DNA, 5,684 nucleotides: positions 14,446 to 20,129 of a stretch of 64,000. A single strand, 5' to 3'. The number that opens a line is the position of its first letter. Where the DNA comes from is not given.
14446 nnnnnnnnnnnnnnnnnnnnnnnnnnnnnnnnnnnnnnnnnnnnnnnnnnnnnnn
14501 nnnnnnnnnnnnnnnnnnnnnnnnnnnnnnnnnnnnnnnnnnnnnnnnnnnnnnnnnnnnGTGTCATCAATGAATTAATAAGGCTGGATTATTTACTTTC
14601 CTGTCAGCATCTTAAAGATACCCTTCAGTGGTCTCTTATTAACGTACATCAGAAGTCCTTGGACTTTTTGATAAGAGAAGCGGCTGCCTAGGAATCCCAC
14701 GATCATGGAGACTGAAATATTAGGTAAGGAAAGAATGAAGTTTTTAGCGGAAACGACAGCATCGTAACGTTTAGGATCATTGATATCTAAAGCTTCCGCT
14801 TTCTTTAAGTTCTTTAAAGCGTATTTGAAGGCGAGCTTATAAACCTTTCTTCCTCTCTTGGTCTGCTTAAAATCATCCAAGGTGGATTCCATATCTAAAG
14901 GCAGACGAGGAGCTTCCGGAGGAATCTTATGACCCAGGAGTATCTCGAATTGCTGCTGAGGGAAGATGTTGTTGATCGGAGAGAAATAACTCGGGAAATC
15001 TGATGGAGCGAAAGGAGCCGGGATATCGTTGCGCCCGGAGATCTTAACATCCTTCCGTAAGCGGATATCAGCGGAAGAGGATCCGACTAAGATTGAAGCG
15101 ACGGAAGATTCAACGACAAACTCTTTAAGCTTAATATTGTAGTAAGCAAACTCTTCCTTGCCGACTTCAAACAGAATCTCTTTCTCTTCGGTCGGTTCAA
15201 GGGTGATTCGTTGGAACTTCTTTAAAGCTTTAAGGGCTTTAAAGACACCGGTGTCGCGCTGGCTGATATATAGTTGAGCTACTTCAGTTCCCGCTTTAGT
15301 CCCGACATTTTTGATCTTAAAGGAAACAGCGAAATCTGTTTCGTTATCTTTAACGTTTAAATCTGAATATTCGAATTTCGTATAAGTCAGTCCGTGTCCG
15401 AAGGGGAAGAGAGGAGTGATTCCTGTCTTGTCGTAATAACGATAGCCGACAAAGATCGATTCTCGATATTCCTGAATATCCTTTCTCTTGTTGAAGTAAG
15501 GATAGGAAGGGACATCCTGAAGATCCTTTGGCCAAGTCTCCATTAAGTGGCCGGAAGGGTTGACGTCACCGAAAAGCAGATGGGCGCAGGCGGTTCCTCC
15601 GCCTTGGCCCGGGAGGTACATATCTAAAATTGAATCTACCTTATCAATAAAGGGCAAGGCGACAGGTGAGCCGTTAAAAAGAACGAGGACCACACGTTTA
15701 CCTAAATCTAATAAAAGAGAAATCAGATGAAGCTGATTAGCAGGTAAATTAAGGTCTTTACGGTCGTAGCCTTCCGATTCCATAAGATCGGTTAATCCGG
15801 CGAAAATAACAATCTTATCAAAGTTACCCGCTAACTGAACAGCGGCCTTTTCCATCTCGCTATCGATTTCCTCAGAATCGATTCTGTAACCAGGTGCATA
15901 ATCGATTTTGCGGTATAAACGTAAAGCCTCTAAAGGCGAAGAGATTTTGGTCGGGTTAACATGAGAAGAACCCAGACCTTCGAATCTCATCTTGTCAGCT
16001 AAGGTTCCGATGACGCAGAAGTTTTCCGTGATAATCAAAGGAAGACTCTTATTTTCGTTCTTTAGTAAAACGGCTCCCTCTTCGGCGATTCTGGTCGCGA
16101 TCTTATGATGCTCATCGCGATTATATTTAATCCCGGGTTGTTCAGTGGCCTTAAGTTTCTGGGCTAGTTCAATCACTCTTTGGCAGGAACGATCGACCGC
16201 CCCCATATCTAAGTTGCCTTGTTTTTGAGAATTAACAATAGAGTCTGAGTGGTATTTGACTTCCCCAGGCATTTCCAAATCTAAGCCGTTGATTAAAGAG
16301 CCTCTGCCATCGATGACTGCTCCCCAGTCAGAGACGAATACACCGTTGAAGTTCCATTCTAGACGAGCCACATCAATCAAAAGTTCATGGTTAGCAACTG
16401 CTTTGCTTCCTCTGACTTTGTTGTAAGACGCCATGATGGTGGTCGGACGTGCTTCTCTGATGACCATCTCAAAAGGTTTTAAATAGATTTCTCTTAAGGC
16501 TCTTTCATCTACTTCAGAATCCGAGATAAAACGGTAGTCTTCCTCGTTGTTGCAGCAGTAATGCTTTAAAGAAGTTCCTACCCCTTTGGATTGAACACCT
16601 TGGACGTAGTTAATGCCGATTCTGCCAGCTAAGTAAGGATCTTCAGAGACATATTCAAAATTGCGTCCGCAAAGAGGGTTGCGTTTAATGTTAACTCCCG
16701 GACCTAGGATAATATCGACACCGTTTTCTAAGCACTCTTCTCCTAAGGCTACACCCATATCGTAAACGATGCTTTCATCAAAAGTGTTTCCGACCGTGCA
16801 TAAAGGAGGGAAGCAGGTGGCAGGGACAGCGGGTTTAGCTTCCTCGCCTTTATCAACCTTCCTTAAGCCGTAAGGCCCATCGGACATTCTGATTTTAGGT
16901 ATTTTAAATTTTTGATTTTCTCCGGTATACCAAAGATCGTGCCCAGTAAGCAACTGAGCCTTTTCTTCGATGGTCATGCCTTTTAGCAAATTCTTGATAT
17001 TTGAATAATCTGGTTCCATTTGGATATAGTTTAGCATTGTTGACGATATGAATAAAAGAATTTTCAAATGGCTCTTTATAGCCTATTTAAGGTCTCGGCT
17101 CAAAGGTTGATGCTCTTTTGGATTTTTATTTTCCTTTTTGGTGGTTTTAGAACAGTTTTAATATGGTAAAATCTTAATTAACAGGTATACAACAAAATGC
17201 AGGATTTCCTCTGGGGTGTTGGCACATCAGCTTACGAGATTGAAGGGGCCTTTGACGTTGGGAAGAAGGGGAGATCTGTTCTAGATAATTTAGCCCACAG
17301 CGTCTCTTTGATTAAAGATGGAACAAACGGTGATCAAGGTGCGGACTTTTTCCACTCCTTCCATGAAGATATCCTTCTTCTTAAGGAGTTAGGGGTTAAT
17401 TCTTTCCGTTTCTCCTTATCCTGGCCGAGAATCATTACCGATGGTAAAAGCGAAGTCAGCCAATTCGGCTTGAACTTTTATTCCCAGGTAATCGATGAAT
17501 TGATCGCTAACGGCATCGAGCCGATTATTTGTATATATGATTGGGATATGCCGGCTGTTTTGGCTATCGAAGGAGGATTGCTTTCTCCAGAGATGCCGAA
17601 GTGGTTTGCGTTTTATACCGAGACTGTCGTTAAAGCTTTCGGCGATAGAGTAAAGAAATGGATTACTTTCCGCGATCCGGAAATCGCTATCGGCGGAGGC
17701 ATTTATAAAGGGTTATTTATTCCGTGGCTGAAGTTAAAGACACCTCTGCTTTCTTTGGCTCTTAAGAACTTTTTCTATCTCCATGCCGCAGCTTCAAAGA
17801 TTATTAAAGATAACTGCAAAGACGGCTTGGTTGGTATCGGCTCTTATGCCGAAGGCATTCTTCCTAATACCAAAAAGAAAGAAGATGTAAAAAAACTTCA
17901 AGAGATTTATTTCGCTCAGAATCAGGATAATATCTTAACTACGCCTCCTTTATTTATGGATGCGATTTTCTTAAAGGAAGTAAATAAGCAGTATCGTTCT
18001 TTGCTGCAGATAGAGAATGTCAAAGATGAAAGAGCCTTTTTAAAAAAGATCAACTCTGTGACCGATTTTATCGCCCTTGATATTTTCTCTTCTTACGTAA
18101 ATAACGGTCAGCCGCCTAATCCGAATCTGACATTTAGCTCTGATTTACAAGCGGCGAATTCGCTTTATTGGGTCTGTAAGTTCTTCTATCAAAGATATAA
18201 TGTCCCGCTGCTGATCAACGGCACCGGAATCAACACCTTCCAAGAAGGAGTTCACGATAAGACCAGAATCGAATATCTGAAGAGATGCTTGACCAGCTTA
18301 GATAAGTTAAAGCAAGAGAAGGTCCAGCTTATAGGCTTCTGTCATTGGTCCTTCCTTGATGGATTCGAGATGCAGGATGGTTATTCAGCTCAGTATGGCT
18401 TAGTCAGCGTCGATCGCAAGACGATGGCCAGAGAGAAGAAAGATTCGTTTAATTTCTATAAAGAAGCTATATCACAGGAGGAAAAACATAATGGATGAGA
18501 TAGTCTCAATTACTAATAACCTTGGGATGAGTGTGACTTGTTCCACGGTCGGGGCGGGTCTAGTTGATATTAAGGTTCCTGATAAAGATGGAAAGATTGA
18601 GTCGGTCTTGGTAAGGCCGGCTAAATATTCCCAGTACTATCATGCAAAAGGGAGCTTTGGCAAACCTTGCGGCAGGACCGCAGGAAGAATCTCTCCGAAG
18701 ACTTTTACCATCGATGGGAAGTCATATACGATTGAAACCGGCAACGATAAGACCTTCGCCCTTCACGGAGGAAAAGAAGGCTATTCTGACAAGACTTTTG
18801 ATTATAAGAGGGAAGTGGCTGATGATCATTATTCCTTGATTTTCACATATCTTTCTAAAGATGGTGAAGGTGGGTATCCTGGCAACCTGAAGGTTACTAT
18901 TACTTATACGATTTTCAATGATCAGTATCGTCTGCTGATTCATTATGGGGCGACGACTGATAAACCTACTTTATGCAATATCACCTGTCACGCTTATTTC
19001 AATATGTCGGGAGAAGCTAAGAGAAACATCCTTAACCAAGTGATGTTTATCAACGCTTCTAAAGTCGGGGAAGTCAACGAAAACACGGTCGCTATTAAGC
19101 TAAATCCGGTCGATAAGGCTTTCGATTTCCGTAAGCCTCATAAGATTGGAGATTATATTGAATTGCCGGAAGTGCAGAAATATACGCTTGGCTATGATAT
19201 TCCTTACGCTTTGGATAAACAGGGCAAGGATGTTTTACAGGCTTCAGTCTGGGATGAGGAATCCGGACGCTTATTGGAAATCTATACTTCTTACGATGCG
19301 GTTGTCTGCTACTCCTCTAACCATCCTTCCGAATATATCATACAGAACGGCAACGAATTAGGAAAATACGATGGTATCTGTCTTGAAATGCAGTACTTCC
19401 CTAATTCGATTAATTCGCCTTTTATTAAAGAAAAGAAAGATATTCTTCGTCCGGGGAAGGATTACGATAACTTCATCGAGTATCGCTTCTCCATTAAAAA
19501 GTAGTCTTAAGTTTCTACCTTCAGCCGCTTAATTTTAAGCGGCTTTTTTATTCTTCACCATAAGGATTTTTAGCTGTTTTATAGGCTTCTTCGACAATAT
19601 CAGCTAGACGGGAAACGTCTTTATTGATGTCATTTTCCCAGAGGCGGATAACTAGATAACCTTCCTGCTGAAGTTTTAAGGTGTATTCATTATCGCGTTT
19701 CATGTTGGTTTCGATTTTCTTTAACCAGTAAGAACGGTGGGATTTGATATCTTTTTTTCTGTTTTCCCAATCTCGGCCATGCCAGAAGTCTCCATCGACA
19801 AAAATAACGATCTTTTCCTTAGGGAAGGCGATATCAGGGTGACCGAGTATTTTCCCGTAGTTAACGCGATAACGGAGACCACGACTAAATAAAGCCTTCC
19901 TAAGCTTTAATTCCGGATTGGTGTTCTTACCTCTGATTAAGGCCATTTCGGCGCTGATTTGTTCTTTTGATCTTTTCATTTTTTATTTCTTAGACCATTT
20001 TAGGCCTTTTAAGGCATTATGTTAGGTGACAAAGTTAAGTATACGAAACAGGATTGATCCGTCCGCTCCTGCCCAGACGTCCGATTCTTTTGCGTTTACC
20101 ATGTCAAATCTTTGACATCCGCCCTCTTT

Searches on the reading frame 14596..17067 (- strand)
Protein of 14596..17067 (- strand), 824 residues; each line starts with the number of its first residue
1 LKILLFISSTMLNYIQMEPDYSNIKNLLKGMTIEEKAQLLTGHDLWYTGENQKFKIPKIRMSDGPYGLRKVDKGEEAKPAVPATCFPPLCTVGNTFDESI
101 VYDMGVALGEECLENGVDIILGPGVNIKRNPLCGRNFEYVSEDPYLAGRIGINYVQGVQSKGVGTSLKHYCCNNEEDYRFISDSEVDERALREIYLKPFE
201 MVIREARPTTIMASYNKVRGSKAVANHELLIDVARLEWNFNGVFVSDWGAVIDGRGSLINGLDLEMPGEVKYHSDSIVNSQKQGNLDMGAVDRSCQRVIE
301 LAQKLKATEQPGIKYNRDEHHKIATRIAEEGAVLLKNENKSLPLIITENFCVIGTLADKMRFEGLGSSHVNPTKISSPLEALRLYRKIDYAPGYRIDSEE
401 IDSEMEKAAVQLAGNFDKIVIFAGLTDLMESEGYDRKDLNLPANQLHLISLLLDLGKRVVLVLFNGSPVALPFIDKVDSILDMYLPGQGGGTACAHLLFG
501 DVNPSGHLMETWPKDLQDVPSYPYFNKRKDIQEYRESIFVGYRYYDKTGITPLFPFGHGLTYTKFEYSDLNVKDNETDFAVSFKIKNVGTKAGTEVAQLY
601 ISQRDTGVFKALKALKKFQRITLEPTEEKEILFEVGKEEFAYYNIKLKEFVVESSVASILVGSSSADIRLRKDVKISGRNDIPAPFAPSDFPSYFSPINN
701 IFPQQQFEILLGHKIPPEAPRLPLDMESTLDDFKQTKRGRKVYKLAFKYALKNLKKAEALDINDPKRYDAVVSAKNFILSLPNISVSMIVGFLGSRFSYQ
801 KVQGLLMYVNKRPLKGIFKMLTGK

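Call 61: search_protein_families(library=padloc, proteins=[window:14596-17067:-], max_evalue=0.00001)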
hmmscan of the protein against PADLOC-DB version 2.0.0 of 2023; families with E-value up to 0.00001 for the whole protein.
window:14596-17067:- (824 aa): 0 families

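Call 62: search_protein_families(library=pfam, proteins=[window:14596-17067:-], max_evalue=0.00001)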
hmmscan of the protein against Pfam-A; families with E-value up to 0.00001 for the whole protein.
window:14596-17067:- (824 aa): 3 families
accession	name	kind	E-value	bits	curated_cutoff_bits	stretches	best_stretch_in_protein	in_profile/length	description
PF01915.27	Glyco_hydro_3_C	-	2e-48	165.5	31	1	333-562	2-200/200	Glycosyl hydrolase family 3 C-terminal domain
PF00933.27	Glyco_hydro_3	-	1.8e-33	116.7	27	1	83-301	82-316/316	Glycosyl hydrolase family 3 N terminal domain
PF14310.12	Fn3-like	-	4.3e-16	59.2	25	1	595-665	1-71/71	Fibronectin type III-like domain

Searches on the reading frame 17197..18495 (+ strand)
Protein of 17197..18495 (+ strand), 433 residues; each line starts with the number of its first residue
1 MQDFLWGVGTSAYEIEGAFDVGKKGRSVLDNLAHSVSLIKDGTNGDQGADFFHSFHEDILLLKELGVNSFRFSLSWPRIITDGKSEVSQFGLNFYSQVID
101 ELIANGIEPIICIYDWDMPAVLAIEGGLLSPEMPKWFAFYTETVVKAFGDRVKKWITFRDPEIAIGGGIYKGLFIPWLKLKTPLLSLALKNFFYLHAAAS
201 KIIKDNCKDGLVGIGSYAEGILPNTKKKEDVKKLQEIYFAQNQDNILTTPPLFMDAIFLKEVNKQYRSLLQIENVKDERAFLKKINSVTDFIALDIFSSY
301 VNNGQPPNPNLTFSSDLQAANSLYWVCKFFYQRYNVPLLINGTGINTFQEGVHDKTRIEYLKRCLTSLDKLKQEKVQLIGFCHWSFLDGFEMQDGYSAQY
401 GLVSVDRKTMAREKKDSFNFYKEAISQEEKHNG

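Call 61: search_protein_families(library=padloc, proteins=[window:17197-18495:+], max_evalue=0.00001)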
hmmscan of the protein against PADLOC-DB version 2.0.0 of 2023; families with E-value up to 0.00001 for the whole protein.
window:17197-18495:+ (433 aa): 0 families

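Call 62: search_protein_families(library=pfam, proteins=[window:17197-18495:+], max_evalue=0.00001)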
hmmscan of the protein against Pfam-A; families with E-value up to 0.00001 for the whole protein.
window:17197-18495:+ (433 aa): 1 family
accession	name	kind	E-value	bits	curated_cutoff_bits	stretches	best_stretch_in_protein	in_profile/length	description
PF00232.24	Glyco_hydro_1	-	1.2e-86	291.4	22.6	1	2-428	7-451/453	Glycosyl hydrolase family 1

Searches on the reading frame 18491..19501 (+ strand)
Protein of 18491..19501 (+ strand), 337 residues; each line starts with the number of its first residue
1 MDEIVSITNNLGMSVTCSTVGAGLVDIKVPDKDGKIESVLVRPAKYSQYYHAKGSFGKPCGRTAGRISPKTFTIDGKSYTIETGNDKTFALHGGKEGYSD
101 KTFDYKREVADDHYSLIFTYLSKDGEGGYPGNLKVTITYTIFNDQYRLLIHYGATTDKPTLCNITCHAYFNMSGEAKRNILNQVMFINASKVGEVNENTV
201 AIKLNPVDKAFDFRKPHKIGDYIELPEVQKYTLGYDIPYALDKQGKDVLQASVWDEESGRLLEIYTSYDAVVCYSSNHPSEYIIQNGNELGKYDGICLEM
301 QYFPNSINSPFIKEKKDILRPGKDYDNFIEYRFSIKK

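Call 61: search_protein_families(library=padloc, proteins=[window:18491-19501:+], max_evalue=0.00001)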
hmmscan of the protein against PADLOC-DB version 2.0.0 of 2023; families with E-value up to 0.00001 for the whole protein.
window:18491-19501:+ (337 aa): 0 families

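Call 62: search_protein_families(library=pfam, proteins=[window:18491-19501:+], max_evalue=0.00001)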
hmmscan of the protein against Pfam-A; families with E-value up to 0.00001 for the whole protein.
window:18491-19501:+ (337 aa): 1 family
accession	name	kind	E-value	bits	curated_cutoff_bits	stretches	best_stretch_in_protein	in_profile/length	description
PF01263.26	Aldose_epim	-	1.8e-57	195.5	27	1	4-331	2-298/299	Aldose 1-epimerase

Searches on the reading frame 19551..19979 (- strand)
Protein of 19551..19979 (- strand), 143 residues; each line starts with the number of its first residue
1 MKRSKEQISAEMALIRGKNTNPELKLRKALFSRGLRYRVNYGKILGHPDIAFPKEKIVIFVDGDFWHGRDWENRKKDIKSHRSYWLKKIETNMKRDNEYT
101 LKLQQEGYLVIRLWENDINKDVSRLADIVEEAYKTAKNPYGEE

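Call 61: search_protein_families(library=padloc, proteins=[window:19551-19979:-], max_evalue=0.00001)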
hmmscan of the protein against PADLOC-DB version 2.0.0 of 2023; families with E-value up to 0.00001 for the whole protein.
window:19551-19979:- (143 aa): 1 family
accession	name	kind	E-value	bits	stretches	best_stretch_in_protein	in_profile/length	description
PDLC03397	Vsr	-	3.4e-14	51.2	1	6-119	8-120/156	Type II nicking endonuclease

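Call 62: search_protein_families(library=pfam, proteins=[window:19551-19979:-], max_evalue=0.00001)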
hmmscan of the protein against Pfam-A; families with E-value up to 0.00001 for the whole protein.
window:19551-19979:- (143 aa): 1 family
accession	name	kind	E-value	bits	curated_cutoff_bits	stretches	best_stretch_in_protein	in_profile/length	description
PF03852.21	Vsr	-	2.2e-26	91.9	27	1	4-72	5-73/74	DNA mismatch endonuclease Vsr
